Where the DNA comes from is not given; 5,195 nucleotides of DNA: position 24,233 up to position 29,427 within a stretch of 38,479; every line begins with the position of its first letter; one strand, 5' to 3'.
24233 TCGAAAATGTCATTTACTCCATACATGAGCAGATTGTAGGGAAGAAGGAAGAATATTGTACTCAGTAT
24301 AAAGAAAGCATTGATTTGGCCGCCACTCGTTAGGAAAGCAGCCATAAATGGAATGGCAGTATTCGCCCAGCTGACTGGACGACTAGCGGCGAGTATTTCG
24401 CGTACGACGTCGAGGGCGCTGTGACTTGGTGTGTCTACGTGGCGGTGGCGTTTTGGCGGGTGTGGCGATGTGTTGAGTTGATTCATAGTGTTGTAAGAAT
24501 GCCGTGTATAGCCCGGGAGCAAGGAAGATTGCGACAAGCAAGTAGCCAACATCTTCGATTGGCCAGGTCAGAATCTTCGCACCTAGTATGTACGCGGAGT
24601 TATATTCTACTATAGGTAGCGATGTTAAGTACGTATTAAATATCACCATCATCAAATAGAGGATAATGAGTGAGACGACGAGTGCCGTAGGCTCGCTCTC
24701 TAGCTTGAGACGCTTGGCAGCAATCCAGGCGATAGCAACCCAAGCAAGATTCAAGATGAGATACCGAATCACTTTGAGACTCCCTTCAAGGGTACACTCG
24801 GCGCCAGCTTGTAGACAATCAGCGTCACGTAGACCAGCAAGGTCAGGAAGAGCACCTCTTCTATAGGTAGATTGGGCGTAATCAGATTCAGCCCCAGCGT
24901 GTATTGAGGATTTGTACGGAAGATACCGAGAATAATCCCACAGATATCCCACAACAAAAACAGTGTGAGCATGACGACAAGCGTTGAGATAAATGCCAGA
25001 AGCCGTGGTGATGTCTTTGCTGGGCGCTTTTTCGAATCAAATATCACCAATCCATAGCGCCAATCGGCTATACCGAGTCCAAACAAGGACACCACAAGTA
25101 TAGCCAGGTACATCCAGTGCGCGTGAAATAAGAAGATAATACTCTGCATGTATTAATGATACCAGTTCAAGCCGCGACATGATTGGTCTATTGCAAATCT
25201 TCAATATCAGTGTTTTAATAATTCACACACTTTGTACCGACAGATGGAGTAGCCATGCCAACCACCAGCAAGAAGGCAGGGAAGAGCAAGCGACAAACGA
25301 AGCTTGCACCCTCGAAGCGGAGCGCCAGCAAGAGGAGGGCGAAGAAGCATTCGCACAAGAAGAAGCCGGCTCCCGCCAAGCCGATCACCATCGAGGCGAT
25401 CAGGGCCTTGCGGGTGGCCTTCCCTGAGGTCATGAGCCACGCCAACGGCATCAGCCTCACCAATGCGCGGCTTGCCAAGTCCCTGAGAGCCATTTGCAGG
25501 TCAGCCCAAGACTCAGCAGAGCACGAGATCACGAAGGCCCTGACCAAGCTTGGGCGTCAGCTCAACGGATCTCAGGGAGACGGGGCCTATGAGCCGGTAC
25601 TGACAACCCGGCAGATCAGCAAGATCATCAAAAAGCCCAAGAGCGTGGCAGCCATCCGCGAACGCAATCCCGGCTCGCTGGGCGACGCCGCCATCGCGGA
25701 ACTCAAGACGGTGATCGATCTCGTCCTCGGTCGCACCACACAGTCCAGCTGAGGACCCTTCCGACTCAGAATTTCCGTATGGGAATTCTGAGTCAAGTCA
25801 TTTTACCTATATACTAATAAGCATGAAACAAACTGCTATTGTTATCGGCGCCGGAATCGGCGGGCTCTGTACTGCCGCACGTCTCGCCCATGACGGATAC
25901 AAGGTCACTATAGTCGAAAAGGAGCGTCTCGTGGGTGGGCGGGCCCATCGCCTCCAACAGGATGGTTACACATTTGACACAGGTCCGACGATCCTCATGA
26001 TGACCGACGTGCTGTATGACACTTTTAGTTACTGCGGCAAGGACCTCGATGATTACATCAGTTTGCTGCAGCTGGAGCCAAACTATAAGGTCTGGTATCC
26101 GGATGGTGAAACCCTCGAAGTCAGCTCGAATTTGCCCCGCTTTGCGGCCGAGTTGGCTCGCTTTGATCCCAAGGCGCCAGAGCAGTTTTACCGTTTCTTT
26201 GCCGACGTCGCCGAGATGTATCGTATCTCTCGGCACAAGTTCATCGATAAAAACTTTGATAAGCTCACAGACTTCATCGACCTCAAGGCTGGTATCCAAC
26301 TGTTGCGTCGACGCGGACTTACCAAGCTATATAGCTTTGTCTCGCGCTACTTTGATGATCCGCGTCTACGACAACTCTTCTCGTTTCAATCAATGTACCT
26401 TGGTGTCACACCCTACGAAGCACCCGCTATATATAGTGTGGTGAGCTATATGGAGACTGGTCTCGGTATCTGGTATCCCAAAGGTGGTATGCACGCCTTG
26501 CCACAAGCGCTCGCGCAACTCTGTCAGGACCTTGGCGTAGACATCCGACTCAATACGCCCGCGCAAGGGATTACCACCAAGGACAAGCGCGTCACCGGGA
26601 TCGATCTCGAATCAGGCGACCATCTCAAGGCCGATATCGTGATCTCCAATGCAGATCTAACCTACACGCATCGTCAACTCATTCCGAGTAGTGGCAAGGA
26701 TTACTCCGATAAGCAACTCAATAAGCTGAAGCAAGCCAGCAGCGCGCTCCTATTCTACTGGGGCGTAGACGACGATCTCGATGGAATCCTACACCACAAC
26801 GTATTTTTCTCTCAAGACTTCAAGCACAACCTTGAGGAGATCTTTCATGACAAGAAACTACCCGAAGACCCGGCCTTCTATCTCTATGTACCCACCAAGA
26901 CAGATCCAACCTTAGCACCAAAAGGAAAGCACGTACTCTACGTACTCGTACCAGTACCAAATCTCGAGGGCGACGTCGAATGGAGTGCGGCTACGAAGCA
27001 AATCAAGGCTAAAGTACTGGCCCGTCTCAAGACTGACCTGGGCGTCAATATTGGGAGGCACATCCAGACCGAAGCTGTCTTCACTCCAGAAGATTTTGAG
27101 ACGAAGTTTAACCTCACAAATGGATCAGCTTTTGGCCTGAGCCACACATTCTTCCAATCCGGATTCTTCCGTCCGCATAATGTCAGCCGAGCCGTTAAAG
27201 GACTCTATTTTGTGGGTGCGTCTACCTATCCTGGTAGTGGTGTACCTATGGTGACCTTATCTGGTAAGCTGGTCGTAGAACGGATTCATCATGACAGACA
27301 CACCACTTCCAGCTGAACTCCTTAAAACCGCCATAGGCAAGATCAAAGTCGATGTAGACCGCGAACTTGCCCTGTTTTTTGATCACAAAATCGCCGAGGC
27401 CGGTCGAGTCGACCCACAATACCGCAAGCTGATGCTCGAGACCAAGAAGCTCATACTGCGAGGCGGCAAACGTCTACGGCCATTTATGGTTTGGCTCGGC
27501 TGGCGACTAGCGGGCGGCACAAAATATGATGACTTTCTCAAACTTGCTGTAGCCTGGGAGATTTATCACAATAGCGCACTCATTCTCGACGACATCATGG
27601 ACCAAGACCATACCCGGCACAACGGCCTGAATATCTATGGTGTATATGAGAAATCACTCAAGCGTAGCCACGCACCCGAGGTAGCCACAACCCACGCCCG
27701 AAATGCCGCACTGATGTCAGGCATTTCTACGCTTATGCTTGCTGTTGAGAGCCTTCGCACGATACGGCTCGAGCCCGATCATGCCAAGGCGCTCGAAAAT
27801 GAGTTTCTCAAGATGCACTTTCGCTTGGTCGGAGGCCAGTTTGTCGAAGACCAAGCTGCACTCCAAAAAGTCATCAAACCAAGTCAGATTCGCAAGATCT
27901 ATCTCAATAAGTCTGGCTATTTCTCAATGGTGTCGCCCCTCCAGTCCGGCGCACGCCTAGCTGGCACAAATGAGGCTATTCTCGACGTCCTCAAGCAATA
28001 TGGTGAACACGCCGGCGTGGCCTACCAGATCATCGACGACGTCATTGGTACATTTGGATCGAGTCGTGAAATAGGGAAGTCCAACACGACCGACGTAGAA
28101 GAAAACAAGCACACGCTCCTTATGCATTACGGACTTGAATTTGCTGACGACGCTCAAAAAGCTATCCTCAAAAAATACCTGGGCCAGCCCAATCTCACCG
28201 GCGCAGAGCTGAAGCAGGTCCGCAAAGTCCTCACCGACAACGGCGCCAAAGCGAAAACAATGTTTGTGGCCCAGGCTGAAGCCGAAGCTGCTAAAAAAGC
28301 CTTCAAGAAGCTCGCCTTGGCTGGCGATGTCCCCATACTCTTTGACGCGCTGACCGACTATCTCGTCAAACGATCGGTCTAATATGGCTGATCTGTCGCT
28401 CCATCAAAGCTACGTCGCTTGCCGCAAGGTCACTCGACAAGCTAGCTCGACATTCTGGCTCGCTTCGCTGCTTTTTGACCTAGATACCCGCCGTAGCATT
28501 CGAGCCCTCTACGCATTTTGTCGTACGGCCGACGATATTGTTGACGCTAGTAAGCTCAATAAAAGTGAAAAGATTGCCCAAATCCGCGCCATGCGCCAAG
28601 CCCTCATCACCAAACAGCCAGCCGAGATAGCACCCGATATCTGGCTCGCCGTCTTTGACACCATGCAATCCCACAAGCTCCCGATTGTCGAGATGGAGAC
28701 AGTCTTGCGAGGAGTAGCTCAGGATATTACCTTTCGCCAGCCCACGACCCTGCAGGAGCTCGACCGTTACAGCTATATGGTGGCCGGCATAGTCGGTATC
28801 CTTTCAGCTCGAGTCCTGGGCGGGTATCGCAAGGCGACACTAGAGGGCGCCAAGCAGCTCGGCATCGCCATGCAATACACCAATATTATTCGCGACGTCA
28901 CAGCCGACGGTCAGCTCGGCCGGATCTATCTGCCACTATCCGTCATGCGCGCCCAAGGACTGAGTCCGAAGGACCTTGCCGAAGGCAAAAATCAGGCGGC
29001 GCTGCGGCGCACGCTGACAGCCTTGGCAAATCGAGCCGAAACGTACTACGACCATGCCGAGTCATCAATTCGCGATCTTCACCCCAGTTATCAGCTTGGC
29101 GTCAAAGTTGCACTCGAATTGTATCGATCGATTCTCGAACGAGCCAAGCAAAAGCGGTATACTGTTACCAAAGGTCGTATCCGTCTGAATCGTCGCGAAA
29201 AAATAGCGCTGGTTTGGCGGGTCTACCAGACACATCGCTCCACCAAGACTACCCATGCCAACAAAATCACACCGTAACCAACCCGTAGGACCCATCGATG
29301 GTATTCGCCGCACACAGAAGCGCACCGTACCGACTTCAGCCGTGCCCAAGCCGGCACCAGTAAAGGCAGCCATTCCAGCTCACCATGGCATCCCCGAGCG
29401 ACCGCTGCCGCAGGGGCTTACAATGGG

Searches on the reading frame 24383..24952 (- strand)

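Call 81: search_protein_families(library=pfam, proteins=[window:24383-24952:-], max_evalue=0.0001)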
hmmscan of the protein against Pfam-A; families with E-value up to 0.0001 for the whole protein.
window:24383-24952:- (189 aa): 1 family
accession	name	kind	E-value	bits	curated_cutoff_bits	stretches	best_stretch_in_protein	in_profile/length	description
PF18916.5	Lycopene_cyc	-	2.2e-10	41.4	27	1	66-151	6-91/92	Lycopene cyclase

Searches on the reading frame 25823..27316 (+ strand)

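Call 21: search_protein_families(library=pfam, proteins=[window:25823-27316:+], max_evalue=0.00001)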
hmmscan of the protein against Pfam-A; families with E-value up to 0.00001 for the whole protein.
window:25823-27316:+ (497 aa): 7 families
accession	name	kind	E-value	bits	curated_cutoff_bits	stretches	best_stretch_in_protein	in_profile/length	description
PF01593.30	Amino_oxidase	-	7.1e-43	147.9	19.8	1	12-488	1-442/443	Flavin containing amine oxidoreductase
PF01266.30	DAO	-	1e-15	58.6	27.9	1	6-274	3-200/353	FAD dependent oxidoreductase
PF13450.12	NAD_binding_8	-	7.3e-15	55.5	21.9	1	7-61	1-55/68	NAD(P)-binding Rossmann-like domain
PF00890.30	FAD_binding_2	-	3.2e-09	36.9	20.4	1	5-42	2-39/414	FAD binding domain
PF12831.13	FAD_oxidored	-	1.5e-07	31.5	27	0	6-41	3-38/416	FAD dependent oxidoreductase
PF07992.20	Pyr_redox_2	-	2.6e-07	30.8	26.1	0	6-37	4-36/291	Pyridine nucleotide-disulphide oxidoreductase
PF03486.20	HI0933_like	-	7.9e-07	29.2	50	0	4-38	2-36/244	HI0933-like protein Rossmann domain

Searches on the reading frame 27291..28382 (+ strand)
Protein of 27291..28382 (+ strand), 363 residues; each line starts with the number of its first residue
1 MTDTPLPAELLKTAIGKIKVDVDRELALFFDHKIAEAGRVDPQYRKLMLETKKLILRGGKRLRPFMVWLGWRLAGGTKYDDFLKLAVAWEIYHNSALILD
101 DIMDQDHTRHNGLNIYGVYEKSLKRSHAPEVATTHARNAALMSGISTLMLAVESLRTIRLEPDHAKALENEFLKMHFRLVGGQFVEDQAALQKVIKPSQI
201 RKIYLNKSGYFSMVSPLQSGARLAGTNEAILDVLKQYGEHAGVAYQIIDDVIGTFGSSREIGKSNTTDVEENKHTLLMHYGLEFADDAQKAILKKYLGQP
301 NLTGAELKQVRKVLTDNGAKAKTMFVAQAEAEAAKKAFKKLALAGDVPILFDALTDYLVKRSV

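Call 21: search_protein_families(library=pfam, proteins=[window:27291-28382:+], max_evalue=0.00001)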
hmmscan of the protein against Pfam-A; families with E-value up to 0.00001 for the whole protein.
window:27291-28382:+ (363 aa): 1 family
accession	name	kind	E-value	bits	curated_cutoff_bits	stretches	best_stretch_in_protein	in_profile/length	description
PF00348.22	polyprenyl_synt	-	3.9e-37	128.3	27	1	52-312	9-249/251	Polyprenyl synthetase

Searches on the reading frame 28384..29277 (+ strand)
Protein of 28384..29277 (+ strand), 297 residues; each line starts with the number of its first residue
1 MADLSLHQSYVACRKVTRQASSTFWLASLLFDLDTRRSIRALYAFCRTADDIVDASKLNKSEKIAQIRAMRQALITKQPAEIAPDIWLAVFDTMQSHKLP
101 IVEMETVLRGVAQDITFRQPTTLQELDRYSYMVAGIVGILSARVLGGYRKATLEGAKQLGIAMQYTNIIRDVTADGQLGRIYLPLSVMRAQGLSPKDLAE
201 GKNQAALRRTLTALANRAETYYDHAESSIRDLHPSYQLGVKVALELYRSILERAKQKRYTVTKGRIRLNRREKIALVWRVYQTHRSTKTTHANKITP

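Call 21: search_protein_families(library=pfam, proteins=[window:28384-29277:+], max_evalue=0.00001)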
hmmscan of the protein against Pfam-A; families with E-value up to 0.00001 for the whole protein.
window:28384-29277:+ (297 aa): 1 family
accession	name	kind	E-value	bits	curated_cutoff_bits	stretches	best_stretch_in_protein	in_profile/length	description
PF00494.24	SQS_PSY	-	9.6e-64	216.1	26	1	18-271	2-262/263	Squalene/phytoene synthase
